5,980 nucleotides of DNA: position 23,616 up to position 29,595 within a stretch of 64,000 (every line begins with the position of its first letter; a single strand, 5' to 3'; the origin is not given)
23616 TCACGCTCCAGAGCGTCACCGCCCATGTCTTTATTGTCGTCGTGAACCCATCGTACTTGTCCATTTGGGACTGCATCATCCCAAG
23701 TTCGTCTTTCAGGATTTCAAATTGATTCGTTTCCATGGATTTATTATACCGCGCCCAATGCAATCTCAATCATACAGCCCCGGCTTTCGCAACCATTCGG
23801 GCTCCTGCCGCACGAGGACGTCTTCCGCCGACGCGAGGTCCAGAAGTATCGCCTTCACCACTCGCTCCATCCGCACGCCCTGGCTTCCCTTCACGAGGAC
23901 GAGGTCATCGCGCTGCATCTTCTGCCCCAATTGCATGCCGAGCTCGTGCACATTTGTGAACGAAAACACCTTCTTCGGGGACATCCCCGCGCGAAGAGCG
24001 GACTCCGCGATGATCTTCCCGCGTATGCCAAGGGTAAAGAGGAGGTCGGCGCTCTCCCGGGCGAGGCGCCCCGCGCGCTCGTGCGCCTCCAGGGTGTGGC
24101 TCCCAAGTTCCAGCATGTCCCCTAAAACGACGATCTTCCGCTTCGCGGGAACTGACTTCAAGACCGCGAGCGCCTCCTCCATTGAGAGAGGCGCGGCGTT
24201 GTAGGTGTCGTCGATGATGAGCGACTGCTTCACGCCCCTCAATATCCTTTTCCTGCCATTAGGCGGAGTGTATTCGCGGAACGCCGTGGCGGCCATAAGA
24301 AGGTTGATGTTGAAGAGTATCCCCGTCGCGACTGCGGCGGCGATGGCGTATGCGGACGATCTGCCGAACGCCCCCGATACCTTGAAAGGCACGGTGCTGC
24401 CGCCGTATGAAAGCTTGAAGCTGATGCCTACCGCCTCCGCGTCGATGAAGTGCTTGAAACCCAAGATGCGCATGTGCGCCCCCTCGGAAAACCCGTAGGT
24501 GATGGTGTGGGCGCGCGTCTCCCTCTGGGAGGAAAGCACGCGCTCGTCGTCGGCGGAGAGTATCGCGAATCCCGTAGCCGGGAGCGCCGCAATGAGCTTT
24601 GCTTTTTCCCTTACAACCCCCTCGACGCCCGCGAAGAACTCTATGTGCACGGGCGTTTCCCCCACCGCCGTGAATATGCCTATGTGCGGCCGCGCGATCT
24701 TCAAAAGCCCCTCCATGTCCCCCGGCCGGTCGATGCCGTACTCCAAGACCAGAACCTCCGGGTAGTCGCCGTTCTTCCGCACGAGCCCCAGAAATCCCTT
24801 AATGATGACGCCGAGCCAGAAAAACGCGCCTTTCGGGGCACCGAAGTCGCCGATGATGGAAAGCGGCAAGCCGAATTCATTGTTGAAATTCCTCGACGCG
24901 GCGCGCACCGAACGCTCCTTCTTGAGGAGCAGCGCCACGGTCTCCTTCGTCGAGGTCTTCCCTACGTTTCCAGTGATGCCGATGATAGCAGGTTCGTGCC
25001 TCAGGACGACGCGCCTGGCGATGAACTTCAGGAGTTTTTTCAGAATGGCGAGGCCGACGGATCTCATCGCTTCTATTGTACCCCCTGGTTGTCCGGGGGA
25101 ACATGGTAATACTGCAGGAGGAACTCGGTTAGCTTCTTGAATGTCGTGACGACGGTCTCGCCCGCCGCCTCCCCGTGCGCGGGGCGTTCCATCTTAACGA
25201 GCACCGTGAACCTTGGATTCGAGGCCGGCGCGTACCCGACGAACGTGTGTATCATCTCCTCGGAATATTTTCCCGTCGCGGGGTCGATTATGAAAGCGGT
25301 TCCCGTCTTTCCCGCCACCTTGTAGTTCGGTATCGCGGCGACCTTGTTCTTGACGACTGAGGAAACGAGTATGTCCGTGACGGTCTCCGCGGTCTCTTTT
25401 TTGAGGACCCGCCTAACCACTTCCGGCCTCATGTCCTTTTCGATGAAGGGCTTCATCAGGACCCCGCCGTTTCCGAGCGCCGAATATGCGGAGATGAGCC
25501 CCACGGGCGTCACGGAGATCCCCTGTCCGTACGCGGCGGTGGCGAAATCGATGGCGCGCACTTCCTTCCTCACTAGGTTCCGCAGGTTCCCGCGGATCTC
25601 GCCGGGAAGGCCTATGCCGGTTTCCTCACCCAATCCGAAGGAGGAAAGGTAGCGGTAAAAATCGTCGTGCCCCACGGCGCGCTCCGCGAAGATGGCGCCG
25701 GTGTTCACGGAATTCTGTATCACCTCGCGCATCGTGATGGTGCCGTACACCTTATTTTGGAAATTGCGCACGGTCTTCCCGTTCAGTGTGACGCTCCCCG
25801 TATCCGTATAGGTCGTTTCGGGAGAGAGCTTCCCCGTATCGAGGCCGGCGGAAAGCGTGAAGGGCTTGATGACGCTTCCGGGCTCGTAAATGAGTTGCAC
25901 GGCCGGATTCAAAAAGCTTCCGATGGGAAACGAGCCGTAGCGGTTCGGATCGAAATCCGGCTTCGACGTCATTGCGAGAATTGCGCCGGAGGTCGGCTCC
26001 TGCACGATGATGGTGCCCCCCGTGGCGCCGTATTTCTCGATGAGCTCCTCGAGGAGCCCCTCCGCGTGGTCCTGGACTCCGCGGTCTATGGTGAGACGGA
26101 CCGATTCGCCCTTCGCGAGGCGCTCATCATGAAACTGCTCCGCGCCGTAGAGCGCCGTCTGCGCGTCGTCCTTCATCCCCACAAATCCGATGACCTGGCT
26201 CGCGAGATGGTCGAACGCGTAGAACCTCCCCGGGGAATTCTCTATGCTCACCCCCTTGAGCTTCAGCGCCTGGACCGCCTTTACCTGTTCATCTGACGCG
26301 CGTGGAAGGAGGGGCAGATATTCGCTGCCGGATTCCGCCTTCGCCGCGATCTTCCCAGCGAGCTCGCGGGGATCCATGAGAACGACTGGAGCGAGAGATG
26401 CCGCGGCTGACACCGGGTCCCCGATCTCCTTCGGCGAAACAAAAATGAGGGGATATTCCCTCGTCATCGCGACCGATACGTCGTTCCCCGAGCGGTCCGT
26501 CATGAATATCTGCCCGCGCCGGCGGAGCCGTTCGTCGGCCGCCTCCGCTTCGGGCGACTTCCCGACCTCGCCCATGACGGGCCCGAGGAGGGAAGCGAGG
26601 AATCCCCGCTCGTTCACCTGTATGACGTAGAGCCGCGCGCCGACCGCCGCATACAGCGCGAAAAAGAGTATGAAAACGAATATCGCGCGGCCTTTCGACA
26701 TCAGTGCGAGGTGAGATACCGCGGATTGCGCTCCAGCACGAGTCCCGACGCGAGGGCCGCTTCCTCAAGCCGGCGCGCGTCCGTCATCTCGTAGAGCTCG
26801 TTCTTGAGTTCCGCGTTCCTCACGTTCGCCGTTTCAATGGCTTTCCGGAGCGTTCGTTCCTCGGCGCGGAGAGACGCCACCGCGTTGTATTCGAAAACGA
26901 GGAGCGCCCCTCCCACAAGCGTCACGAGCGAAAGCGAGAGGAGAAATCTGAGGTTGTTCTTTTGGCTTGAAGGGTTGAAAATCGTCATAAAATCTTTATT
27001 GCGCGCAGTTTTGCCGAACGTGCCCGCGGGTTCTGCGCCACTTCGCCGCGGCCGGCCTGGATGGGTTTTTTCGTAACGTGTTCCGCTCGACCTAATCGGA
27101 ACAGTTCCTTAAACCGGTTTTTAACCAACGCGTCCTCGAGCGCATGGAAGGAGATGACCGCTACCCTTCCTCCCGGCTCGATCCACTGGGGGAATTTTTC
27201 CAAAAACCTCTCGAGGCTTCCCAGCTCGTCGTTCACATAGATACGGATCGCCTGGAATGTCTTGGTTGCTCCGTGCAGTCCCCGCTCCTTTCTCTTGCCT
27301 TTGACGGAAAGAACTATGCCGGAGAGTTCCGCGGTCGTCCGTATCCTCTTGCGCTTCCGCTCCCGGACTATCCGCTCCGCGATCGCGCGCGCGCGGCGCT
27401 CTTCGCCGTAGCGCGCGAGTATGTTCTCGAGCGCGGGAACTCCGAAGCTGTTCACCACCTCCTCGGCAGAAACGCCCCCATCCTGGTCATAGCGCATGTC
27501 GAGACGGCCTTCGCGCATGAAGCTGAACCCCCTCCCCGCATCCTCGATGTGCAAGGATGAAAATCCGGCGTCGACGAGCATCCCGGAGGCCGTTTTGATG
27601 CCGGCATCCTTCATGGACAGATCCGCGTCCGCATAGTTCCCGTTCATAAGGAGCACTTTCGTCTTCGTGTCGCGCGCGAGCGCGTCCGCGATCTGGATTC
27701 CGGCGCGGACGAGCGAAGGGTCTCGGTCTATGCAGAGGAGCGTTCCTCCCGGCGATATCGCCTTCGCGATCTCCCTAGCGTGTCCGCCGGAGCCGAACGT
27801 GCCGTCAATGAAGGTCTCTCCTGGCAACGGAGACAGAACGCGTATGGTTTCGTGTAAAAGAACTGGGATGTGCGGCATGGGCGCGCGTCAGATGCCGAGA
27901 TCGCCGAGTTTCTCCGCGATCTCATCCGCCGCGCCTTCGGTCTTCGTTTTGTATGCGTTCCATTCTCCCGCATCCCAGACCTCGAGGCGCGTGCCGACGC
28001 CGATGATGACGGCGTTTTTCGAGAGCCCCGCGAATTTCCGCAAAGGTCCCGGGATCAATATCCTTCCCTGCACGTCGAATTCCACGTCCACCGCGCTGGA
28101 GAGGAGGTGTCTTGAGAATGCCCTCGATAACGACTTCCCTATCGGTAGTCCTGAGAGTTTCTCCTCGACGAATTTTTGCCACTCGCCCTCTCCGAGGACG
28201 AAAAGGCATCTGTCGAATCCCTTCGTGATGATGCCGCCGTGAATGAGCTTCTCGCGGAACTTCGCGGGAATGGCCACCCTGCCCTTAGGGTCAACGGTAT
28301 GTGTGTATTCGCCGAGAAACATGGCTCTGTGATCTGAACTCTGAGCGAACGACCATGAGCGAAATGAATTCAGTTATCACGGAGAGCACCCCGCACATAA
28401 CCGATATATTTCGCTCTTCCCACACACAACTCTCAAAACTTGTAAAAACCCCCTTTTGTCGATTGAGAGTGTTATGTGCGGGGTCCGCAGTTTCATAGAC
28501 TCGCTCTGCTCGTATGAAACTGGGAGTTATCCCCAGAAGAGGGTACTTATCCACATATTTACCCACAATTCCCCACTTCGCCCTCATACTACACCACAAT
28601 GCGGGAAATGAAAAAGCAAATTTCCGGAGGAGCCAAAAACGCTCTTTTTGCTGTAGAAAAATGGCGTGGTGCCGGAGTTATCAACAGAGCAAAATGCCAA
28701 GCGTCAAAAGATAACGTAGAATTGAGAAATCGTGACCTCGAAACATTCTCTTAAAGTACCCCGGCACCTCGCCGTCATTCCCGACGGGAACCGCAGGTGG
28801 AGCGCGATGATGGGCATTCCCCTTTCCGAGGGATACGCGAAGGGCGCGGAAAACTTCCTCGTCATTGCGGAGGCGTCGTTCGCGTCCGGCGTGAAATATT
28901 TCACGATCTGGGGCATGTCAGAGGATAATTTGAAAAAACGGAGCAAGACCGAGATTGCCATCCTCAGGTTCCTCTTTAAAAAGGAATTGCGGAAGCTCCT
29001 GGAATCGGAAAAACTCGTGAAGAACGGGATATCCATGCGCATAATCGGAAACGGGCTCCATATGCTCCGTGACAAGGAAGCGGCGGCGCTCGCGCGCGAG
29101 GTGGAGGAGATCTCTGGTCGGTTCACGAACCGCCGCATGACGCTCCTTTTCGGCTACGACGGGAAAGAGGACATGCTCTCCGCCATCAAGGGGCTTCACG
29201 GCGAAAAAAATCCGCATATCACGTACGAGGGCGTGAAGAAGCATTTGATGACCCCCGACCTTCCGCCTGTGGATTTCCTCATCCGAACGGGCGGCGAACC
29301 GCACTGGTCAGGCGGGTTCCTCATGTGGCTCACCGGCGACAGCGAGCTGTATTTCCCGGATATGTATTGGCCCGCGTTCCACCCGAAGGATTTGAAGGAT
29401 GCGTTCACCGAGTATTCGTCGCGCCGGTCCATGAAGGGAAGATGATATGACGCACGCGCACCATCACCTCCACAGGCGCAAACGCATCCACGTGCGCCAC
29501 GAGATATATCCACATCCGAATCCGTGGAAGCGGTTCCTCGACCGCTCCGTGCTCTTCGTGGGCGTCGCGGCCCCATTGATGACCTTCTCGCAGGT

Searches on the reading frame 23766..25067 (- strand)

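Call 55: search_protein_families(library=pfam, proteins=[window:23766-25067:-], max_evalue=0.001)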
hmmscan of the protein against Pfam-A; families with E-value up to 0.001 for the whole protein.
window:23766-25067:- (433 aa): 2 families
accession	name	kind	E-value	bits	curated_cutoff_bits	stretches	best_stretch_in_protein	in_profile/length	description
PF08245.18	Mur_ligase_M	-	2.9e-21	76.8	24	1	103-248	57-199/200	Mur ligase middle domain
PF02875.26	Mur_ligase_C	-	1.5e-16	61.8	28.4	1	272-395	2-126/127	Mur ligase, glutamate ligase domain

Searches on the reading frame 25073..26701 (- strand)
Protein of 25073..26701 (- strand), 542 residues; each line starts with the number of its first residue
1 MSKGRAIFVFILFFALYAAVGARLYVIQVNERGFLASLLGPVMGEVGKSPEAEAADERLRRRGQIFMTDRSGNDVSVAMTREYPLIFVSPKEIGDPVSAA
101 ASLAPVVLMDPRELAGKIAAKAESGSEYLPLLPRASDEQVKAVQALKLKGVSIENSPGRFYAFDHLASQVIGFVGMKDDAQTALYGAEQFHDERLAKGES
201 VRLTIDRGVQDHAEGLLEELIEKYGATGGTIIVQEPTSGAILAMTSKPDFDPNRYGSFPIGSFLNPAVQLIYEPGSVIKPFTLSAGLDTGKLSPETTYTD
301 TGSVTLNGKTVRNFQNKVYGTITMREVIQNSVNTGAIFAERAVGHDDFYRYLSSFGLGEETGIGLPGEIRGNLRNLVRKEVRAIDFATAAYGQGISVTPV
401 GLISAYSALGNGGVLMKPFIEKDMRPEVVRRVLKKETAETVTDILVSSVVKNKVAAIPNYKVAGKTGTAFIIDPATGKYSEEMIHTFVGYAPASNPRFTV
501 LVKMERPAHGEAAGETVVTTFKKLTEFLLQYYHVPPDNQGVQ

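Call 94: search_protein_families(library=pfam, proteins=[window:25073-26701:-], max_evalue=0.00001)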
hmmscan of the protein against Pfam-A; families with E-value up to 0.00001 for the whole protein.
window:25073-26701:- (542 aa): 2 families
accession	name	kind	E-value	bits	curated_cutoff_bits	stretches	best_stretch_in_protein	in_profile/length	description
PF00905.27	Transpeptidase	-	3.9e-74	250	22.1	1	229-524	1-297/299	Penicillin binding protein transpeptidase domain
PF03717.20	PBP_dimer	-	5.3e-07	30.7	24.4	1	62-182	6-131/180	Penicillin-binding Protein dimerisation domain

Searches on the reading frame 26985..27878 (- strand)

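Call 94: search_protein_families(library=pfam, proteins=[window:26985-27878:-], max_evalue=0.00001)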
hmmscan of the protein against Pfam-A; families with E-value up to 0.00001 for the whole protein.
window:26985-27878:- (297 aa): 1 family
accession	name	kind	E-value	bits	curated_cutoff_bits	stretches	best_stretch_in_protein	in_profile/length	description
PF01795.25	Methyltransf_5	-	3.9e-87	293.1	27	1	2-295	3-307/309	MraW methylase family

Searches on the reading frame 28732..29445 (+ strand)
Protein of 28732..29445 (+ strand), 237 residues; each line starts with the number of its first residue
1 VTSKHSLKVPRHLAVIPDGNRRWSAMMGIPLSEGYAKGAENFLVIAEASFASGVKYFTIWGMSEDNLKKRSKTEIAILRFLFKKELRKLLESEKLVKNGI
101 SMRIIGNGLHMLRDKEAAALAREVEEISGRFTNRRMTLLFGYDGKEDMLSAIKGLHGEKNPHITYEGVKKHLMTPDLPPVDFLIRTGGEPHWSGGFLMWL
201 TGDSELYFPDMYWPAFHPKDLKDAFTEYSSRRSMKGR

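Call 94: search_protein_families(library=pfam, proteins=[window:28732-29445:+], max_evalue=0.00001)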
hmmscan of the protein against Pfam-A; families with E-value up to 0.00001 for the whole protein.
window:28732-29445:+ (237 aa): 1 family
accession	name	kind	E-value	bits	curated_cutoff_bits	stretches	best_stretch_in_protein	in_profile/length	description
PF01255.24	Prenyltransf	-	1.5e-43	149.4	27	1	16-233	1-216/219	Putative undecaprenyl diphosphate synthase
